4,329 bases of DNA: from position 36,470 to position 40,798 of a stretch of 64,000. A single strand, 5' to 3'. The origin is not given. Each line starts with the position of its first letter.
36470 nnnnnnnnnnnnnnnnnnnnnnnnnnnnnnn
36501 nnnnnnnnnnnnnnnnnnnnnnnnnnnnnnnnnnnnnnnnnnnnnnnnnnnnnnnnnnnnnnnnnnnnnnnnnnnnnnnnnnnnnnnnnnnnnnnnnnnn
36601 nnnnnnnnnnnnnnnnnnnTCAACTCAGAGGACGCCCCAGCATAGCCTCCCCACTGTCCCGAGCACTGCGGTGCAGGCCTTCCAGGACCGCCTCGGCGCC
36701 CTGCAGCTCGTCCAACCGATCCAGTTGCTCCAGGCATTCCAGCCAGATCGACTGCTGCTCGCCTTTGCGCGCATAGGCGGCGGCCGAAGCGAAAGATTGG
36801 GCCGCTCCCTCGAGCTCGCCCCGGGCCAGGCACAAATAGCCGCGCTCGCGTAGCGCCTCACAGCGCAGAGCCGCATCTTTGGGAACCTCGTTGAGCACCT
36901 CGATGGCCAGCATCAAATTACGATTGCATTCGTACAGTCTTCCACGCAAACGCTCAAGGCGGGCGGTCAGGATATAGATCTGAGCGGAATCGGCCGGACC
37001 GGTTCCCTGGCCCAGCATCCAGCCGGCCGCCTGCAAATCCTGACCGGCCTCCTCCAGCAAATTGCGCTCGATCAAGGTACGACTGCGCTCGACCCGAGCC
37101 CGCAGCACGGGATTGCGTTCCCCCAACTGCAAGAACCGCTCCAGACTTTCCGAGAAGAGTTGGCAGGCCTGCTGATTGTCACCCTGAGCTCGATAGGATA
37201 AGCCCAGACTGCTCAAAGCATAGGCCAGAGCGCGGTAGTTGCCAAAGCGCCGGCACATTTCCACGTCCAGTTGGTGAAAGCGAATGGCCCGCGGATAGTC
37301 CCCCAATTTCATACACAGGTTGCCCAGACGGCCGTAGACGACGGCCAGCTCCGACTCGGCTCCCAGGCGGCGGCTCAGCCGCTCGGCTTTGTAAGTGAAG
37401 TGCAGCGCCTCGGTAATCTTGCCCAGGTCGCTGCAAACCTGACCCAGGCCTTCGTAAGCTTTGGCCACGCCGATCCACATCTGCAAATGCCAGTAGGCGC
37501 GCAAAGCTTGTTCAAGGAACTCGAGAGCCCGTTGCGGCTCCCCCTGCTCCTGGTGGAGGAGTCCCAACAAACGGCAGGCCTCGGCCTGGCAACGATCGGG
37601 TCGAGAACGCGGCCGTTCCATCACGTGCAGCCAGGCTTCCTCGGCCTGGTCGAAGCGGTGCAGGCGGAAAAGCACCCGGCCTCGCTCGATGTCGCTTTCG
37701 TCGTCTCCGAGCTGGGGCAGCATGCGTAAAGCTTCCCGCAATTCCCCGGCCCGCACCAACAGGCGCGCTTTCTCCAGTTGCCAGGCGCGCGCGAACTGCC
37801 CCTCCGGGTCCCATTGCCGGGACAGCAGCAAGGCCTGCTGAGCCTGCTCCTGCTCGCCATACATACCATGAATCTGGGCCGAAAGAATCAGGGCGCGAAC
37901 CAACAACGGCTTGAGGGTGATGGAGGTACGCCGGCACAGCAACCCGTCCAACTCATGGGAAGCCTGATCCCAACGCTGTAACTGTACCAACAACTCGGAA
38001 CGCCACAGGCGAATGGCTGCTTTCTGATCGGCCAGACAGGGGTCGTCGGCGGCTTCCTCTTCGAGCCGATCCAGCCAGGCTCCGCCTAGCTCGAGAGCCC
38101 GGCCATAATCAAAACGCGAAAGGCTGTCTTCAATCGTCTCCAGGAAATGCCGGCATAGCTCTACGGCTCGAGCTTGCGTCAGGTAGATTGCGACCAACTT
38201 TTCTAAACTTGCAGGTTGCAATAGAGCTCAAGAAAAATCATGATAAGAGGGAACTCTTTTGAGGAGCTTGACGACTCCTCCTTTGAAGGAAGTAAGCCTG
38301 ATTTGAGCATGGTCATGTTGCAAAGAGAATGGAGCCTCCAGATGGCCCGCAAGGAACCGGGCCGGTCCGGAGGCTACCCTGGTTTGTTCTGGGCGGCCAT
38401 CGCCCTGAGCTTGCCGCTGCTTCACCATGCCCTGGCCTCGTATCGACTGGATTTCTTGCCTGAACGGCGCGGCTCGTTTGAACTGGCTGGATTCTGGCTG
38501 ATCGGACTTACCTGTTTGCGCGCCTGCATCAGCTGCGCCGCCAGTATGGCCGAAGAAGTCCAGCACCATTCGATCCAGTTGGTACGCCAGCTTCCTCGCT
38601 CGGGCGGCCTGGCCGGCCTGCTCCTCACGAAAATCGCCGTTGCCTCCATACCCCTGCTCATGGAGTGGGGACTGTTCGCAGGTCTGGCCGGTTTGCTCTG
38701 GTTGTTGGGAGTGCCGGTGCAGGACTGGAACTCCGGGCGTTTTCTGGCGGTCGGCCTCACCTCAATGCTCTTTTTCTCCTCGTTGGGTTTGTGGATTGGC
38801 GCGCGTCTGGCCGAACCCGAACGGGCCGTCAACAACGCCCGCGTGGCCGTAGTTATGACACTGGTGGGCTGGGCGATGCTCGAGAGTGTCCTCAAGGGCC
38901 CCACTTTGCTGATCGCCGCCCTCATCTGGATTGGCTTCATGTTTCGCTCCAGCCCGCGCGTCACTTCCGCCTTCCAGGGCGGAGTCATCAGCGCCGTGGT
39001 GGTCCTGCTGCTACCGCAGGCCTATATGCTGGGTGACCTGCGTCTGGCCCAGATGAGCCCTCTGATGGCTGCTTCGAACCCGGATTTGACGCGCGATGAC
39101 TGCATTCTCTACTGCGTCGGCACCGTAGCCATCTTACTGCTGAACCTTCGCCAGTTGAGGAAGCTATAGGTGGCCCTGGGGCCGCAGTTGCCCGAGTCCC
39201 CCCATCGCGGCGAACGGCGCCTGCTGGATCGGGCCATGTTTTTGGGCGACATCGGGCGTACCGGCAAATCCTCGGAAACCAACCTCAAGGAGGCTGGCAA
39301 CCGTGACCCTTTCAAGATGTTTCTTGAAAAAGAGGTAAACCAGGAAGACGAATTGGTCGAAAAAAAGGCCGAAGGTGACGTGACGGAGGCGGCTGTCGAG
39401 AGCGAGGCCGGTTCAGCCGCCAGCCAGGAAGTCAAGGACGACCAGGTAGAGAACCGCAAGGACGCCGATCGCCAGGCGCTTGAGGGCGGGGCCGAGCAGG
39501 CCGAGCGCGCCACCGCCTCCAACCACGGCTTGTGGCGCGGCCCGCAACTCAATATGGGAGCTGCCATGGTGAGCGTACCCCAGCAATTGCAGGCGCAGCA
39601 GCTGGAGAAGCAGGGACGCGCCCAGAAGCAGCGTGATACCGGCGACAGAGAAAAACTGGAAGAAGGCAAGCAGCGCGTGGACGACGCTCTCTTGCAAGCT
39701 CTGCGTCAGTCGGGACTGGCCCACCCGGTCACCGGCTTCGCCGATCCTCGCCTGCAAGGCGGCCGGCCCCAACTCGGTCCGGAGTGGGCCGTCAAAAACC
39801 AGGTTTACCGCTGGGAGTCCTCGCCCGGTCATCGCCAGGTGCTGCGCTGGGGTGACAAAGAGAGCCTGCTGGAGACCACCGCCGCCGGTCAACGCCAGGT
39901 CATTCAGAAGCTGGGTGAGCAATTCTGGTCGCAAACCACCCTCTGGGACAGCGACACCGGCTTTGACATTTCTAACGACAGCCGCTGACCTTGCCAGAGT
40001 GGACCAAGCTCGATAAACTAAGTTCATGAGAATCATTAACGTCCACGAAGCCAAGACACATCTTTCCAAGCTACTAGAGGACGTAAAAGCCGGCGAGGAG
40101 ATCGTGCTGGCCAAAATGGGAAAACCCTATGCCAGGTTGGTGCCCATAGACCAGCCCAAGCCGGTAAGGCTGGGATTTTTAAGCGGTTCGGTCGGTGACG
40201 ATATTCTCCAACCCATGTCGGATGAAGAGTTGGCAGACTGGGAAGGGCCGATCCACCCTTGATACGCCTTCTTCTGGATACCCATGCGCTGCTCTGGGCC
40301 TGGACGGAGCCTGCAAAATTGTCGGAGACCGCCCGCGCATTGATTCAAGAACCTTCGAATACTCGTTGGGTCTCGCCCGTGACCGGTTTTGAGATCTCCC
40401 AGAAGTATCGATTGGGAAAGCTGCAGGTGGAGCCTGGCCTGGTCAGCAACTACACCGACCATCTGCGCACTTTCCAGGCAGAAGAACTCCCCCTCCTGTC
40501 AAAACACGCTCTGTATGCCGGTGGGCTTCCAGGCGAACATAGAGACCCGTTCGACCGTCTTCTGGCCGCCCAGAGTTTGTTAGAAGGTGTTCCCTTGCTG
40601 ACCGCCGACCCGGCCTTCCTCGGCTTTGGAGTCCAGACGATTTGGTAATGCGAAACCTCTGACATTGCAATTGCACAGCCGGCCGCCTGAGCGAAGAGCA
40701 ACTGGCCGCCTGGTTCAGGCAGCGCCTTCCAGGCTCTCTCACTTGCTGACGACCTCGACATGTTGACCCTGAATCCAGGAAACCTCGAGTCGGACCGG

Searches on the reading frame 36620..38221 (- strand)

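Call 5: search_protein_families(library=pfam, proteins=[window:36620-38221:-], max_evalue=0.01)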
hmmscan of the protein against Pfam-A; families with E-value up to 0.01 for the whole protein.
window:36620-38221:- (533 aa): 14 families
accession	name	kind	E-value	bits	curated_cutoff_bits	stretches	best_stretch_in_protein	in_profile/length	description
PF13424.12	TPR_12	-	6.4e-26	90.8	30.1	3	179-243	8-75/77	Tetratricopeptide repeat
PF00515.34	TPR_1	-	1.2e-18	66.5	27.8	2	213-241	1-29/34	Tetratricopeptide repeat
PF07719.23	TPR_2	-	2.1e-15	55.9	27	2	213-241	1-29/34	Tetratricopeptide repeat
PF13176.12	TPR_7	-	4.5e-12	45.5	27.9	2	297-325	3-31/36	Tetratricopeptide repeat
PF17874.7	TPR_MalT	-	5.7e-12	46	45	1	299-524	46-274/336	MalT-like TPR region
PF13181.12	TPR_8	-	2.9e-09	36.8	25.7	0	213-241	1-29/34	Tetratricopeptide repeat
PF13432.12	TPR_16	-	4.7e-09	37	32.7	1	219-273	3-51/65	Tetratricopeptide repeat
PF13428.12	TPR_14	-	1.4e-08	35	23.5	0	215-254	3-43/44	Tetratricopeptide repeat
PF13374.12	TPR_10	-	3.3e-07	30.5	27.5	1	215-242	4-31/42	Tetratricopeptide repeat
PF14559.12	TPR_19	-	2.4e-05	25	25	0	66-94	23-51/68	Tetratricopeptide repeat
PF13174.12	TPR_6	-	0.00037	21.4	26.3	0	335-363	2-30/33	Tetratricopeptide repeat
PF12895.13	ANAPC3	-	0.00038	21.1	27.2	0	215-274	25-77/82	Anaphase-promoting complex, cyclosome, subunit 3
PF25068.1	ARM_TT21_4th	-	0.0018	19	30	0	66-133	30-98/153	Tetratricopeptide repeat protein 21 forth ARM domain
PF14938.12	SNAP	-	0.0041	17.1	25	0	226-315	87-177/282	Soluble NSF attachment protein, SNAP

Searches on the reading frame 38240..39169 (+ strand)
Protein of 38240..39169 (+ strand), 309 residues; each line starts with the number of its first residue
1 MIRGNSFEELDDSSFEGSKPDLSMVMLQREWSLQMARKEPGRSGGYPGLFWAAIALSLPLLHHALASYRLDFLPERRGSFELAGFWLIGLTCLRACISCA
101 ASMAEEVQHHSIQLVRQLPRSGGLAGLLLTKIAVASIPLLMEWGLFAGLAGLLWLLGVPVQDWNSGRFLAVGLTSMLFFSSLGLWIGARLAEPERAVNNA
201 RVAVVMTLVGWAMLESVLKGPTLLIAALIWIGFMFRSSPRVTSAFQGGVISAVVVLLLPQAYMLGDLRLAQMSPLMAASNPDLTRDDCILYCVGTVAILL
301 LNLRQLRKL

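Call 5: search_protein_families(library=pfam, proteins=[window:38240-39169:+], max_evalue=0.01)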
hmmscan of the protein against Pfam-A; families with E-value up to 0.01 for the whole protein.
window:38240-39169:+ (309 aa): 1 family
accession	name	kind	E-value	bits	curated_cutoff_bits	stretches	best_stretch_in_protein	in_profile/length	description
PF01061.29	ABC2_membrane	-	0.0099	15.9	26.9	1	115-206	82-172/211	ABC-2 type transporter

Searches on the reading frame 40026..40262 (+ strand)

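Call 62: search_protein_families(library=pfam, proteins=[window:40026-40262:+], max_evalue=0.01)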
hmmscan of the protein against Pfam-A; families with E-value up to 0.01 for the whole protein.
window:40026-40262:+ (78 aa): 1 family
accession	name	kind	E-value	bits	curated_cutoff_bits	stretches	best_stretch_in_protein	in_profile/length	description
PF02604.26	PhdYeFM_antitox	-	9.2e-11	41.8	29.8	1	1-43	1-44/74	Antitoxin Phd_YefM, type II toxin-antitoxin system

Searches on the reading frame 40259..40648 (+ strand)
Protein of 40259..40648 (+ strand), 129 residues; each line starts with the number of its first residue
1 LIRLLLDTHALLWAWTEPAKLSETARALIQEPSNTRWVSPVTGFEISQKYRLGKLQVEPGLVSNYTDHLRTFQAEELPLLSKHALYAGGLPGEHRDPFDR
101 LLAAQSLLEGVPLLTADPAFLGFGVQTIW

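Call 5: search_protein_families(library=pfam, proteins=[window:40259-40648:+], max_evalue=0.01)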
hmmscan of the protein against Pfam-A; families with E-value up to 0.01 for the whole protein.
window:40259-40648:+ (129 aa): 1 family
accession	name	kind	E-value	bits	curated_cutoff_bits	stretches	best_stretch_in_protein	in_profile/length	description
PF01850.27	PIN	-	5.5e-11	43.6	23.6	1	5-120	2-114/120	PIN domain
